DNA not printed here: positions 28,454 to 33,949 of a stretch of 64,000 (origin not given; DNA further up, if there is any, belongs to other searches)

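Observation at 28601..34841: Operon: two zinc-ribbon proteins, then a small secreted protein, then a 1733-aa Ig-repeat protein with a novel central domain and a highly charged coiled-coil C-terminus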

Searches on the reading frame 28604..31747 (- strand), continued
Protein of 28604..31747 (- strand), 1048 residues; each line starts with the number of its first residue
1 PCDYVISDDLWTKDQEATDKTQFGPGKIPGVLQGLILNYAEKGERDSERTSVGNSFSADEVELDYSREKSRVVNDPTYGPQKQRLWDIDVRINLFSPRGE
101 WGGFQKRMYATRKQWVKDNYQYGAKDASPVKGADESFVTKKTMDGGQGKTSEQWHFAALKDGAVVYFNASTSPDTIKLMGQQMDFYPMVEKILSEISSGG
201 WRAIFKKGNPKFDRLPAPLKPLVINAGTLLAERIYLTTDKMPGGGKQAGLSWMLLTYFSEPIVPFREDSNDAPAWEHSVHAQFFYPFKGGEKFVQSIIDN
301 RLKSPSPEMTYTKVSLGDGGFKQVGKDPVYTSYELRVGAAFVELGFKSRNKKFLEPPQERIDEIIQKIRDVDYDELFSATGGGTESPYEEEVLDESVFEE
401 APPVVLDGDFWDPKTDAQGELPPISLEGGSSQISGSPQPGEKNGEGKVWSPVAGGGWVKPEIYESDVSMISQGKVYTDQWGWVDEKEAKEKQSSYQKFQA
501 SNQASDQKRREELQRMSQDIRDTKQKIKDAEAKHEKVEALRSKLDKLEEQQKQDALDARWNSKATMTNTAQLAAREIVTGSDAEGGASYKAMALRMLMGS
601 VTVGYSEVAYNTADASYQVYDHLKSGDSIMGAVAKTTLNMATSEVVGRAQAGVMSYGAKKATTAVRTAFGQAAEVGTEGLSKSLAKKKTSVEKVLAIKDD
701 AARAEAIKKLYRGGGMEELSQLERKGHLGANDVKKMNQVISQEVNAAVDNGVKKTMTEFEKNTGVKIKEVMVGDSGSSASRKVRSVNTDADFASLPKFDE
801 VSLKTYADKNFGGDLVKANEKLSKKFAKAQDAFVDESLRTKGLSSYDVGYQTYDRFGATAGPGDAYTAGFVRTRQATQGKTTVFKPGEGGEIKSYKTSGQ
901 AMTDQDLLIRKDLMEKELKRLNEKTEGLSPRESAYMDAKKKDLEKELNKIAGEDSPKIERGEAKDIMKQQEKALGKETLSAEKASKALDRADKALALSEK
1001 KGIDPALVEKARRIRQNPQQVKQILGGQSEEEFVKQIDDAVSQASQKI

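Call 45: search_protein_families(library=pfam, proteins=[P0014, P0017, P0018, P0019, P0024, P0032, P0095, P0148], max_evalue=0.01)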
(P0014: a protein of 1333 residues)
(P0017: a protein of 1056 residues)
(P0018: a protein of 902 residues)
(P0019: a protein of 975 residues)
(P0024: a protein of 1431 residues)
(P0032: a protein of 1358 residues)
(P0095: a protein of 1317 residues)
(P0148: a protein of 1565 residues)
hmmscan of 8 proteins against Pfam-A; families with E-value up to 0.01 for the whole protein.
P0014 (1333 aa): 9 families
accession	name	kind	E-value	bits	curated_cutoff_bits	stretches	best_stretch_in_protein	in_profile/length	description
PF19190.6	BACON_2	-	1.3e-19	70.3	25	2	135-228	1-93/94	Viral BACON domain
PF00635.32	Motile_Sperm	-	6.9e-13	48.9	25.9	2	50-129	22-102/109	MSP (Major sperm protein) domain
PF22076.2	Cep192_D6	-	4.9e-12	46.4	35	2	148-209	16-77/101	Cep192 domain 6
PF22544.2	HYDIN_VesB_CFA65-like_Ig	-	9.4e-09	35.9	25.5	1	136-230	3-97/100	HYDIN/CFA65/VesB-like, Ig-like domain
PF22067.2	Cep192_D3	-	4.3e-06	27.2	27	1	155-217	20-83/99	Cep192 domain 3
PF24507.1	Ig_CFAP65_4th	-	2.2e-05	25.2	27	0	158-207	2-53/76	CFAP65, fourth Ig-like domain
PF13004.13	BACON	-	2.7e-05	24.5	25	0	173-230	6-58/61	Putative binding domain, N-terminal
PF21310.3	OCRL-like_ASH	-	0.0012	19.4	27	0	138-199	1-69/109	Inositol polyphosphate 5-phosphatase OCRL-like, ASH domain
PF07610.17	DUF1573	-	0.0039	17.6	26.1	0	139-232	4-96/98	Protein of unknown function (DUF1573)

P0017 (1056 aa): 0 families

P0018 (902 aa): 0 families

P0019 (975 aa): 5 families
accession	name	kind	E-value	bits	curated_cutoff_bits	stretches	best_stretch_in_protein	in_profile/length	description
PF08308.17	PEGA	-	3e-28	97.9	20.8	2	240-306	2-68/71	PEGA domain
PF13620.12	CarboxypepD_reg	-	6.8e-10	39.6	32.3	1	266-305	41-81/82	Carboxypeptidase regulatory-like domain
PF14686.12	fn3_3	-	1.9e-05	24.8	24.4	1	265-300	37-74/75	Polysaccharide lyase family 4, domain II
PF07550.17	Shr-like_HID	-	0.00038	21.3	22.3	0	253-291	43-79/82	Heme-binding protein Shr-like, Hb-interacting domain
PF13715.12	CarbopepD_reg_2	-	0.001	19.5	32.2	0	266-304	37-75/88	CarboxypepD_reg-like domain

P0024 (1431 aa): 0 families

P0032 (1358 aa): 0 families

P0095 (1317 aa): 2 families
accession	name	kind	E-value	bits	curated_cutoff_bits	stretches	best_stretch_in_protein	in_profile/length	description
PF13240.11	Zn_Ribbon_1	-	6.7e-06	26.2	25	1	14-33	2-21/23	zinc-ribbon domain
PF13248.11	Zn_ribbon_3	-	0.00056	19.7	27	1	14-34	5-25/26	zinc-ribbon domain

P0148 (1565 aa): 1 family
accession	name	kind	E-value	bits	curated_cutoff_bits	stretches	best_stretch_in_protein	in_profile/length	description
PF05532.17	CsbD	-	0.0052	17.1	40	0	1168-1204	8-44/53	CsbD-like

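Call 78: search_protein_families(library=ncbifam, proteins=[P0017, P0019, P0031, P0095, P0107], max_evalue=0.01)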
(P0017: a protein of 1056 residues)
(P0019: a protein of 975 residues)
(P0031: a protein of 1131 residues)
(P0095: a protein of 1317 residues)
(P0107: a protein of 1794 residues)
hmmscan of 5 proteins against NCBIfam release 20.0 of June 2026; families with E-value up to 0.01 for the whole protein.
P0017 (1056 aa): 0 families

P0019 (975 aa): 4 families
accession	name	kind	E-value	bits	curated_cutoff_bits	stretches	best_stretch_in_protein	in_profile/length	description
NF047815.1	LIC10124_lipo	equivalog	4.9e-05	22.1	650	1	239-302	197-260/516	LIC10124 family lipoprotein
NF033186.1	internalin_K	exception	0.00013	20.6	1100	1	89-155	476-541/604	class 1 internalin InlK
NF037973.1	metallo_SslE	exception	0.0031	14.9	3000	1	120-216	48-137/1519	lipoprotein metalloprotease SslE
NF006574.0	PRK09098.1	subfamily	0.0047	16.4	278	1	611-714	32-134/277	HrpE/YscL family type III secretion apparatus protein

P0031 (1131 aa): 0 families

P0095 (1317 aa): 0 families

P0107 (1794 aa): 0 families

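Call 82: list_cluster_members(proteins=[P0017, P0018, P0019, P0024, P0026, P0031, P0035, P0058, P0095, P0107])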
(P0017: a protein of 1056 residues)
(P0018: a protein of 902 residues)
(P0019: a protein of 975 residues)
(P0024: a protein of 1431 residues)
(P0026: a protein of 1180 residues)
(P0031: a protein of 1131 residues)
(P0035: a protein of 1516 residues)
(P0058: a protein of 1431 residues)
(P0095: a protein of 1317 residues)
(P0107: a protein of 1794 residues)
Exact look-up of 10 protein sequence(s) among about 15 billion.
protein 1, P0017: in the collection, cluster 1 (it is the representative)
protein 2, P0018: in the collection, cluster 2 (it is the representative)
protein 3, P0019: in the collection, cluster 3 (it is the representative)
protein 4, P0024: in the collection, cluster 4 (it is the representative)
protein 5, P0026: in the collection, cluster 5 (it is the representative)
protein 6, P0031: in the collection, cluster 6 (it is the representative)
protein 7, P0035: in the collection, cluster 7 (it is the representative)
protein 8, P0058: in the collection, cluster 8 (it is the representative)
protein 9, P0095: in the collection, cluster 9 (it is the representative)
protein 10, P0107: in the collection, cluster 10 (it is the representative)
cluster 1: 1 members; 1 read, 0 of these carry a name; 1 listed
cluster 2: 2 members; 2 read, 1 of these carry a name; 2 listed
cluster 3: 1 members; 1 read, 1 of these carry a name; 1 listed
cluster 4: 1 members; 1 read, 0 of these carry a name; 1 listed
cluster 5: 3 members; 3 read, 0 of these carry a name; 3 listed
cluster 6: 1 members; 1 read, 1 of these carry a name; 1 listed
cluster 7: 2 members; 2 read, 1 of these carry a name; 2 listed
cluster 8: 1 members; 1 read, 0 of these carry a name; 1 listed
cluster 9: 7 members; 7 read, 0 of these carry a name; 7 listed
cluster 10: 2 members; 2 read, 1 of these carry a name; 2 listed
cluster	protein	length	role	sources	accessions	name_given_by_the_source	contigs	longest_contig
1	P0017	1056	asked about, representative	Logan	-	-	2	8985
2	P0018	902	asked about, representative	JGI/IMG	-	hypothetical protein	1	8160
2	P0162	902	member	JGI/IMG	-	-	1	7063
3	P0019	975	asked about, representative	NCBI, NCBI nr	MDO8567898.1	MAG: PEGA domain-containing protein [Dehalococcoidales bacterium] | PEGA domain-containing protein [Dehalococcoidales bacterium]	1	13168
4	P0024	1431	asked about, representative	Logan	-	-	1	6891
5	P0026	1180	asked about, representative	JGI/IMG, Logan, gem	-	-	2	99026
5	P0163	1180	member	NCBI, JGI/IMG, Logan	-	-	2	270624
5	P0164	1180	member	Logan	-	-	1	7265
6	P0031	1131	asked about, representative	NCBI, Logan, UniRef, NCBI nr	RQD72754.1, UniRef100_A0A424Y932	MAG: hypothetical protein D5R97_10485 [Candidatus Syntrophonatronum acetioxidans] | Uncharacterized protein n=1 Tax=Candidatus Syntrophonatronum acetioxidans TaxID=1795816 ...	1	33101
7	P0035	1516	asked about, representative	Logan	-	-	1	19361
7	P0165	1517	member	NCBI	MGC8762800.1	MAG: hypothetical protein ACP5VN_04095 [Acidobacteriota bacterium]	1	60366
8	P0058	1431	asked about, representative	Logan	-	-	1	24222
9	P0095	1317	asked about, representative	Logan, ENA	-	-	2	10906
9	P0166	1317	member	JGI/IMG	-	-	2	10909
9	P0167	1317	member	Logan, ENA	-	-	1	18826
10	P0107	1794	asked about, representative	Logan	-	-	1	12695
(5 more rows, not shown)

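Call 87: search_solved_structures(query=A3, max_evalue=10)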
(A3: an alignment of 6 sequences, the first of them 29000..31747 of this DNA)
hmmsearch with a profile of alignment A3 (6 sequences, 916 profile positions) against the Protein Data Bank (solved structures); distinct sequences matched with E-value up to 10: 2.
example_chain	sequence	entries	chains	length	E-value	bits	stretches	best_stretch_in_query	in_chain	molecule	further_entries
3cvf_A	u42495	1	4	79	3.9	8.8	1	516-556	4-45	Homer protein homolog 3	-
4zry_B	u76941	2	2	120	4.4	8.7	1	507-557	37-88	Keratin, type II cytoskeletal 1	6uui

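Call 89: find_related_loci(query=A1, collection=metagenome_contigs, flank=10000)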
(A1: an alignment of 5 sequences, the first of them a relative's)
Query A1 (1732 aa) in metagenome_contigs; peptide patterns used: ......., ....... (x = any residue, [..] = any of these).
334 stretches matched a pattern; 5 encode a relative of the query (tblastn E <= 1e-3); 4 distinct loci.
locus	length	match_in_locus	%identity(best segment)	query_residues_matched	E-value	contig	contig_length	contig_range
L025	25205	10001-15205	73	1-1732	0e+0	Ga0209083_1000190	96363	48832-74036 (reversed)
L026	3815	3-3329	94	624-1732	0e+0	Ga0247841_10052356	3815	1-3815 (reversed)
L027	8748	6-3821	83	71-1732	0e+0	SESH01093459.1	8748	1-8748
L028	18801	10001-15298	47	9-1732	0e+0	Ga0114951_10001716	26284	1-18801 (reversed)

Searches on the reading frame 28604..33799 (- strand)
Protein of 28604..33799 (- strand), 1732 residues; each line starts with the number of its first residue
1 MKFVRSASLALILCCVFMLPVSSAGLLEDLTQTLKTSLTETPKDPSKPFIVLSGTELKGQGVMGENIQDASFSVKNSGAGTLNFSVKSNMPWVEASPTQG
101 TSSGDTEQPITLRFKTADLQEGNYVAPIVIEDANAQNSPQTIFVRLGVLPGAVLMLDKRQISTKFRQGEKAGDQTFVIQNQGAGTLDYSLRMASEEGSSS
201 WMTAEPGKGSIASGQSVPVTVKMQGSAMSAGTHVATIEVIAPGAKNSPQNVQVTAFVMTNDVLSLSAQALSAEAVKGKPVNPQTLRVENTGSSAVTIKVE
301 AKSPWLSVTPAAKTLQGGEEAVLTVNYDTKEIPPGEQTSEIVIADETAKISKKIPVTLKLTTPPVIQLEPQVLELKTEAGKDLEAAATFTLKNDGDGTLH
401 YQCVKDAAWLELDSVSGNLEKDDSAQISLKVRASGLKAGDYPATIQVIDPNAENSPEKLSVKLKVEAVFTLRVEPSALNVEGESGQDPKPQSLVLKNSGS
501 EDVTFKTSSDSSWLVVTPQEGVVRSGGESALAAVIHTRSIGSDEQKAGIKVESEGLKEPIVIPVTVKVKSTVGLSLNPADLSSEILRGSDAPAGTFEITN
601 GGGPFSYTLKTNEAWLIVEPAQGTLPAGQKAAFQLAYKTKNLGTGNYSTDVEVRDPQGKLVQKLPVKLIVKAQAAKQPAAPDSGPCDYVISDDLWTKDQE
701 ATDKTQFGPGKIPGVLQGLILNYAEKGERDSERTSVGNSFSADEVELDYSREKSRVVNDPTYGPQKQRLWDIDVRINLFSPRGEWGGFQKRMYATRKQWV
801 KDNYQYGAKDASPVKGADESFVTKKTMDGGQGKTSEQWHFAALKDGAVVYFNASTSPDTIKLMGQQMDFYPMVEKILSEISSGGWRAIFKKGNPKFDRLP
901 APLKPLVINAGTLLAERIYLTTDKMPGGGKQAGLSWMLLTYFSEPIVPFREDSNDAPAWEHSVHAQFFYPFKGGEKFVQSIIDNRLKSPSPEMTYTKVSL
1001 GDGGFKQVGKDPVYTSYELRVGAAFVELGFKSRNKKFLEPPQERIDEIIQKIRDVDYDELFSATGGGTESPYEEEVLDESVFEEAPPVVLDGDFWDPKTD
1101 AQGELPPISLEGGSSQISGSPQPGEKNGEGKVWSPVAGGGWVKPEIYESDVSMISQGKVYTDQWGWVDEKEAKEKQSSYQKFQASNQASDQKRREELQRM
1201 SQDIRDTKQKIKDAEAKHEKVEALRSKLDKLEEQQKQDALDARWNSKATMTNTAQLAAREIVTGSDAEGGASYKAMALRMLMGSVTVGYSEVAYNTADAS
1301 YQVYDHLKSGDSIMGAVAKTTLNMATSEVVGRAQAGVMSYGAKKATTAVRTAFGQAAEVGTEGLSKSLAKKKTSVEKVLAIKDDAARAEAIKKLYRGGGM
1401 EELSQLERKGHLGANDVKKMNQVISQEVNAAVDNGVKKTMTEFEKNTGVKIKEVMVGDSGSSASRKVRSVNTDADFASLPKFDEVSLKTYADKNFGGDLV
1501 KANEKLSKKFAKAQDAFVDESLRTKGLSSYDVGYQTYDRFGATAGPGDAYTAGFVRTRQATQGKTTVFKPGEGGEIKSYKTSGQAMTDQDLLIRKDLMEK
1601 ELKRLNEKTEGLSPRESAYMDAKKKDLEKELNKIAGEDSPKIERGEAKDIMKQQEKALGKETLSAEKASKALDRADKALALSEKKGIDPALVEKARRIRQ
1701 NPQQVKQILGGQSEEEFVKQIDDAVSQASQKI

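Call 4: search_protein_families(library=pfam, proteins=[window:28604-33799:-], max_evalue=1)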
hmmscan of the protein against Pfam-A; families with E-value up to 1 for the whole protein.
window:28604-33799:- (1732 aa): 11 families
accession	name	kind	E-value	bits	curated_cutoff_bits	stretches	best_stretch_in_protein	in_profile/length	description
PF19190.6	BACON_2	-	9.8e-44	147.6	25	6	375-441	9-75/94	Viral BACON domain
PF22544.2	HYDIN_VesB_CFA65-like_Ig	-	8e-28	97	25.5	5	264-347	4-88/100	HYDIN/CFA65/VesB-like, Ig-like domain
PF22076.2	Cep192_D6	-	4.3e-20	72.3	35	3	471-543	4-75/101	Cep192 domain 6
PF24507.1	Ig_CFAP65_4th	-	2.6e-13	50.6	27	0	388-431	1-46/76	CFAP65, fourth Ig-like domain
PF21310.3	OCRL-like_ASH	-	1.7e-11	44.7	27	1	173-224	18-71/109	Inositol polyphosphate 5-phosphatase OCRL-like, ASH domain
PF22067.2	Cep192_D3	-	4.8e-11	43.1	27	2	489-538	19-70/99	Cep192 domain 3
PF00635.32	Motile_Sperm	-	1e-09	38.7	25.9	1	471-532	2-64/109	MSP (Major sperm protein) domain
PF13004.13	BACON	-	0.00032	21.1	25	1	194-254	4-59/61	Putative binding domain, N-terminal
PF23861.1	Ribophorin_II_2nd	-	0.023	15.3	23.4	0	630-669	63-102/105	Ribophorin II second domain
PF24816.2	Ig_CFAP65__9th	-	0.15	12.5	24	0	618-645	123-150/170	Cilia- and flagella-associated protein 65-like, Ig-like domain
PF15780.11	ASH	-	0.2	12.3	27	0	283-331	27-78/98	Abnormal spindle-like microcephaly-assoc'd, ASPM-SPD-2-Hydin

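Call 5: search_protein_families(library=ncbifam, proteins=[window:28604-33799:-], max_evalue=1)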
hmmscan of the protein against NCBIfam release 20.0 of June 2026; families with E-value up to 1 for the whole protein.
window:28604-33799:- (1732 aa): 3 families
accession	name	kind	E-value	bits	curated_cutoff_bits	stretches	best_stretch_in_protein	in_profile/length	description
NF012200.0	choice_anch_D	domain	7.5e-11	42.5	45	2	165-239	29-101/108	choice-of-anchor D domain-containing protein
NF041425.1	OS_HP2_seleno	subfamily_domain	2.1e-08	34.4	100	1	387-466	19-98/98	OS_HP2 family (seleno)protein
TIGR04368.1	Glu_2_3_NH3_mut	equivalog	0.65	8.5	650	0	1187-1257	3-73/404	glutamate 2,3-aminomutase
